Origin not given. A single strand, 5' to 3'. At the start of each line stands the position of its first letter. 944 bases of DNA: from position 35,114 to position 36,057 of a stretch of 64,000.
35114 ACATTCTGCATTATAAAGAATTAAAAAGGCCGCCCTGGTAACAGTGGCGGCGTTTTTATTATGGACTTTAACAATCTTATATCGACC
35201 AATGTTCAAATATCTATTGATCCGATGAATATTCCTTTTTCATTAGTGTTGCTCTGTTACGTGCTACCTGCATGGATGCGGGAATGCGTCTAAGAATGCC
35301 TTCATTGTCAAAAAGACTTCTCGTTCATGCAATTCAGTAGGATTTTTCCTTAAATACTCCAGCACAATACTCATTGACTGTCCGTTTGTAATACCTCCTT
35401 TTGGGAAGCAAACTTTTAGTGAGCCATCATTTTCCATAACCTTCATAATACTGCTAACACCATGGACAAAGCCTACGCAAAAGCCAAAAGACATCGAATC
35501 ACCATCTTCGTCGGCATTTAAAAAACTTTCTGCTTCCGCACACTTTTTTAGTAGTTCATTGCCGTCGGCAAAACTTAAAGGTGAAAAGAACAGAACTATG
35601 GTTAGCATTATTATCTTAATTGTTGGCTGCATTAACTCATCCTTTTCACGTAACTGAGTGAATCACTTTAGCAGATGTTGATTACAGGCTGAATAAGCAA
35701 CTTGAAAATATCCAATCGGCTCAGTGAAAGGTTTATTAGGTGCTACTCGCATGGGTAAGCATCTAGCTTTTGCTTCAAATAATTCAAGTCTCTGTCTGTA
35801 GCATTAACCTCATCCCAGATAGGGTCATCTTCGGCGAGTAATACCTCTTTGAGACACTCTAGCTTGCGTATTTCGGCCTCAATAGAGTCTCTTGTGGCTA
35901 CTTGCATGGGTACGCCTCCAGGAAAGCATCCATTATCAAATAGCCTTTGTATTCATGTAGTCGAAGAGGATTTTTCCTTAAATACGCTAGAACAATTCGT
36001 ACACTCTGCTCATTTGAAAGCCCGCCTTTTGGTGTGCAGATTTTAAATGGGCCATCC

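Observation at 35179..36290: Integron-like gene-cassette array (no integrase in the window) behind tRNA-Ala, carrying orphan immunity genes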

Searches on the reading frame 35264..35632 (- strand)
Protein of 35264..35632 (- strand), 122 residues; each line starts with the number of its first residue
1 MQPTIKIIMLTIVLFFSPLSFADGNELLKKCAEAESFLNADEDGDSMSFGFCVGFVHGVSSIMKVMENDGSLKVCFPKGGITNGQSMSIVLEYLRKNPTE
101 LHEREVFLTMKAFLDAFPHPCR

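Call 4: search_protein_families(library=pfam, proteins=[window:35264-35632:-], max_evalue=1)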
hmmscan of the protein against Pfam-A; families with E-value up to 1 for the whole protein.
window:35264-35632:- (122 aa): 2 families
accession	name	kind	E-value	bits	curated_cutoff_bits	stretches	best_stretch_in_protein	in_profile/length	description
PF18602.6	Rap1a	-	7.7e-14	52.4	27.7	1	24-118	2-89/90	Rap1a immunity proteins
PF13373.11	Dsc3_C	-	0.12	13.1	25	1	38-90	89-140/145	DSC E3 ubiquitin ligase complex subunit 3, C-terminal domain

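Call 18: find_homologous_proteins(query=window:35264-35632:-)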
Query window:35264-35632:- (122 aa): 1 proteins with E <= 0.001 among 5 candidates.
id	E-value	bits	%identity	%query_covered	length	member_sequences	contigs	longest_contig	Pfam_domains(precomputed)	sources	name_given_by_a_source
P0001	1.6e-67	243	91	99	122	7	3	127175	PF18602.7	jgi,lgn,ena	jgi:hypothetical protein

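Call 19: find_encoding_contigs(protein=P0001, flank=6000, max_places=10)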
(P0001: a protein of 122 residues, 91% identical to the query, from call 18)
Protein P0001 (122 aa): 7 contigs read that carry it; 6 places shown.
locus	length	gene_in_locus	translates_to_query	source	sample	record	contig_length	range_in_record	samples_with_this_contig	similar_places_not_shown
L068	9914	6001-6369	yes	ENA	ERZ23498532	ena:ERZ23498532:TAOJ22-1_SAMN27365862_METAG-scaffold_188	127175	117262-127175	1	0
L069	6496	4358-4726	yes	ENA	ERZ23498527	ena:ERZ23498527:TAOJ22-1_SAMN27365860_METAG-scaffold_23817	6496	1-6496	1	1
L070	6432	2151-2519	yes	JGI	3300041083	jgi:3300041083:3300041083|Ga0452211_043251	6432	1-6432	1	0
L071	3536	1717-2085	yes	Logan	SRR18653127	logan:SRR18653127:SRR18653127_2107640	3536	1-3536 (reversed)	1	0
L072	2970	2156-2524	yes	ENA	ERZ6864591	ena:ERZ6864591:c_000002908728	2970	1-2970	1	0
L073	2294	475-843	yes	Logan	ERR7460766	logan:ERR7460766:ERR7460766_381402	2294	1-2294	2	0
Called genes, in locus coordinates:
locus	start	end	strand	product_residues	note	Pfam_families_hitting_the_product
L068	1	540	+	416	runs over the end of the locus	PF13356:Arm-DNA-bind_3, PF22022:Phage_int_M, PF00589:Phage_integrase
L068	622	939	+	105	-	-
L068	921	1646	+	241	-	PF13610:DDE_Tnp_IS240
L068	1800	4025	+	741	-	PF06751:EutB, PF05985:EutC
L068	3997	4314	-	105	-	-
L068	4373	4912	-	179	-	PF00565:SNase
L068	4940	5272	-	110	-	-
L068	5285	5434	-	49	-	PF12161:HsdM_N (weak)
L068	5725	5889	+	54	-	-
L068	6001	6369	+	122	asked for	PF18602:Rap1a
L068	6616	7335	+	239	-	PF00891:Methyltransf_2 (weak), PF13489:Methyltransf_23 (weak), PF01209:Ubie_methyltran, PF02475:TRM5-TYW2_MTfase, PF13847:Methyltransf_31, PF08241:Methyltransf_11, PF08242:Methyltransf_12, PF13649:Methyltransf_25, +3 more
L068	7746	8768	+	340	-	PF01113:DapB_N, PF19328:DAP_DH_C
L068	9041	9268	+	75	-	-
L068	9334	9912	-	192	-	?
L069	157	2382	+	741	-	PF06751:EutB, PF05985:EutC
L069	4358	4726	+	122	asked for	PF18602:Rap1a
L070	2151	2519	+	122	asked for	PF18602:Rap1a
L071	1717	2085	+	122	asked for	PF18602:Rap1a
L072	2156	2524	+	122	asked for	PF18602:Rap1a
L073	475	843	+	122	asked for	PF18602:Rap1a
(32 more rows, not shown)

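Call 58: find_encoding_contigs(protein=L068:622-936:+, flank=10000, max_places=4)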
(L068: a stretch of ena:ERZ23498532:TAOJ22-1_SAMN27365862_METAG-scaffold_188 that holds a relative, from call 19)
Protein L068:622-936:+ (105 aa): 2 contigs read that carry it; 2 places shown.
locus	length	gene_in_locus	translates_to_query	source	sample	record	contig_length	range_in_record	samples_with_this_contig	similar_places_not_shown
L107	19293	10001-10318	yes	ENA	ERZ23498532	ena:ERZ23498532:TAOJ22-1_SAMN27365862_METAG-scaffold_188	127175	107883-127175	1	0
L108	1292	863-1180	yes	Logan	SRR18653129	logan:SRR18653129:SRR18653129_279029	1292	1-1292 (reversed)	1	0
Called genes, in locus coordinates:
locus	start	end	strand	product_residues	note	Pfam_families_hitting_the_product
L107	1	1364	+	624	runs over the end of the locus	PF00664:ABC_membrane, PF00005:ABC_tran, PF02463:SMC_N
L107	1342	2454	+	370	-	PF02606:LpxK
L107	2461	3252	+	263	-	PF02348:CTP_transf_3, PF12804:NTP_transf_3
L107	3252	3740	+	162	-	PF01451:LMWPc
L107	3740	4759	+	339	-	PF01565:FAD_binding_4, PF02873:MurB_C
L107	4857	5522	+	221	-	PF00072:Response_reg, PF00196:GerE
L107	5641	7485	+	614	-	PF01541:GIY-YIG, PF27096:UvrC_M, PF02151:UVR, PF22920:UvrC_RNaseH, PF08459:UvrC_RNaseH_dom, PF00633:HHH (faint), PF12826:HHH_2 (weak), PF14520:HHH_5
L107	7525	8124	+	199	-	PF01066:CDP-OH_P_transf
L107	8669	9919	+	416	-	PF13356:Arm-DNA-bind_3, PF22022:Phage_int_M, PF00589:Phage_integrase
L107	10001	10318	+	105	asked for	-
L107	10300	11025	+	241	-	PF13610:DDE_Tnp_IS240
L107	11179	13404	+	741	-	PF06751:EutB, PF05985:EutC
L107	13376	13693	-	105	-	-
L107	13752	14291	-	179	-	PF00565:SNase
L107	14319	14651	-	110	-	-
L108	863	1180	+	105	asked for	-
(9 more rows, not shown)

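Call 64: search_protein_families(library=padloc, proteins=[window:35264-35632:-], max_evalue=0.01)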
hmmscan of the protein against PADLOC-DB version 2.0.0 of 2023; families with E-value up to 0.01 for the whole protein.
window:35264-35632:- (122 aa): 0 families

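Call 78: find_encoding_contigs(protein=window:35264-35632:-, flank=4000, max_places=10)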
Protein window:35264-35632:- (122 aa): 21 contigs read that carry it; 7 places shown.
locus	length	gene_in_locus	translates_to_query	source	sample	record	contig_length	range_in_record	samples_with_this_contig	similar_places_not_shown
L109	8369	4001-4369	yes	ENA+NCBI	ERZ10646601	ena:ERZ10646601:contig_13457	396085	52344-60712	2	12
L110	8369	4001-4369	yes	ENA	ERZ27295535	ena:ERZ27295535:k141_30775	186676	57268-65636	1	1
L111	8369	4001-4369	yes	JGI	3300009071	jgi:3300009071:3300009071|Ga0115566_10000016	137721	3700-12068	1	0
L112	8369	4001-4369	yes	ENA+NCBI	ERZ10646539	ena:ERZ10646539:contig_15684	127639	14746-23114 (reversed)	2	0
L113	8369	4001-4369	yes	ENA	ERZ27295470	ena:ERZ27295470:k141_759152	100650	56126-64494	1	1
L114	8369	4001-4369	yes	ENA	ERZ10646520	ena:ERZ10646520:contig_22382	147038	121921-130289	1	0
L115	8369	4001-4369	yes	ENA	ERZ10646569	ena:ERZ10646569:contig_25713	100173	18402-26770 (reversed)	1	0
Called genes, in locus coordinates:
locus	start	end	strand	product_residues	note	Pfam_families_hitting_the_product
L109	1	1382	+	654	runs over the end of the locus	PF16448:LapD_MoxY_N, PF00990:GGDEF, PF00563:EAL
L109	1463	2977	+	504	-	PF00749:tRNA-synt_1c, PF19269:Anticodon_2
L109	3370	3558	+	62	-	-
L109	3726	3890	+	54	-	-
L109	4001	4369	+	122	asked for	PF18602:Rap1a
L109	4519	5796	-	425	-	PF00285:Citrate_synt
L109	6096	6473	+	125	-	PF01127:Sdh_cyt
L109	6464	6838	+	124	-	PF01127:Sdh_cyt (weak)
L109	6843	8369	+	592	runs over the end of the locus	PF00890:FAD_binding_2, PF03486:HI0933_like (faint), PF02910:Succ_DH_flav_C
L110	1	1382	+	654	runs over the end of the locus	PF16448:LapD_MoxY_N, PF00990:GGDEF, PF00563:EAL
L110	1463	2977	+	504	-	PF00749:tRNA-synt_1c, PF19269:Anticodon_2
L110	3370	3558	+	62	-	-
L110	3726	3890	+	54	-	-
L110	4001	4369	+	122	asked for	PF18602:Rap1a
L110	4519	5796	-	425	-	PF00285:Citrate_synt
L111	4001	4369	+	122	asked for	PF18602:Rap1a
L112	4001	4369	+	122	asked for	PF18602:Rap1a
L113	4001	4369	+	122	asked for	PF18602:Rap1a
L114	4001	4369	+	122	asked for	PF18602:Rap1a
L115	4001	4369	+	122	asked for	PF18602:Rap1a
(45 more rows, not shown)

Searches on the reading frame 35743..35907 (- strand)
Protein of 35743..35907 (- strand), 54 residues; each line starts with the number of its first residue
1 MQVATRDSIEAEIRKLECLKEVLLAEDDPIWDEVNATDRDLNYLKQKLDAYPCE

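Call 4: search_protein_families(library=pfam, proteins=[window:35743-35907:-], max_evalue=1)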
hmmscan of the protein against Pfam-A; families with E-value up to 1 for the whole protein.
window:35743-35907:- (54 aa): 1 family
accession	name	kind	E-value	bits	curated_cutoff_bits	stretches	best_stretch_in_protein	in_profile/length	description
PF17675.6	APG6_N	-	0.017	16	45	1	4-50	74-120/132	Apg6 coiled-coil region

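Call 64: search_protein_families(library=padloc, proteins=[window:35743-35907:-], max_evalue=0.01)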
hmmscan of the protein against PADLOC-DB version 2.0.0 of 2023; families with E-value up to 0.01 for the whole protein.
window:35743-35907:- (54 aa): 0 families

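Call 79: find_encoding_contigs(protein=window:35743-35907:-, flank=4000, max_places=10)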
Protein window:35743-35907:- (54 aa): 21 contigs read that carry it; 7 places shown.
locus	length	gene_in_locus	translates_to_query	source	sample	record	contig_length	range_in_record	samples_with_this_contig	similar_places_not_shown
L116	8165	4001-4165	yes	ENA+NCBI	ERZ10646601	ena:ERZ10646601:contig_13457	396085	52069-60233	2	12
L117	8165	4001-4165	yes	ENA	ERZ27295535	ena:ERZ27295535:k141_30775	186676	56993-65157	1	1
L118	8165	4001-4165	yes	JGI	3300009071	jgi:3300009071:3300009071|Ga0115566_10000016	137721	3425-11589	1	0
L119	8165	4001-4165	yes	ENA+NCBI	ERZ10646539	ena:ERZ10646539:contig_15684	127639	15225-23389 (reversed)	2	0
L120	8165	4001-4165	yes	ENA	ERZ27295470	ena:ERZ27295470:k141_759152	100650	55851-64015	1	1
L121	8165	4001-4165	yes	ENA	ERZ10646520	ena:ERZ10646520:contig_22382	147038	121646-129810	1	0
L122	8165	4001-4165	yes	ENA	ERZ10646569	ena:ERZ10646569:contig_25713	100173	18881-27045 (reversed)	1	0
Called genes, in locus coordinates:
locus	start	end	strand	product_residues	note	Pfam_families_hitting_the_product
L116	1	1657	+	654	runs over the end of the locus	PF16448:LapD_MoxY_N, PF00990:GGDEF, PF00563:EAL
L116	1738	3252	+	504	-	PF00749:tRNA-synt_1c, PF19269:Anticodon_2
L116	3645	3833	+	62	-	-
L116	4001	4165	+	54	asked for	-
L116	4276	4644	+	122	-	PF18602:Rap1a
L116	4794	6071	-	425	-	PF00285:Citrate_synt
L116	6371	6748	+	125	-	PF01127:Sdh_cyt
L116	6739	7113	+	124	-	PF01127:Sdh_cyt (weak)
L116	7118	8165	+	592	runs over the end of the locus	PF00890:FAD_binding_2, PF03486:HI0933_like (faint), PF02910:Succ_DH_flav_C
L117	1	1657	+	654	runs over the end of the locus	PF16448:LapD_MoxY_N, PF00990:GGDEF, PF00563:EAL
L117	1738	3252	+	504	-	PF00749:tRNA-synt_1c, PF19269:Anticodon_2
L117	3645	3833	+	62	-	-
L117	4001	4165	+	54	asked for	-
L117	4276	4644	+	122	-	PF18602:Rap1a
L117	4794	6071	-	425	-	PF00285:Citrate_synt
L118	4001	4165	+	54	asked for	-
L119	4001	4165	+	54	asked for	-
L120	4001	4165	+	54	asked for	-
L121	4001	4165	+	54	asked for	-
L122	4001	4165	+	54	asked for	-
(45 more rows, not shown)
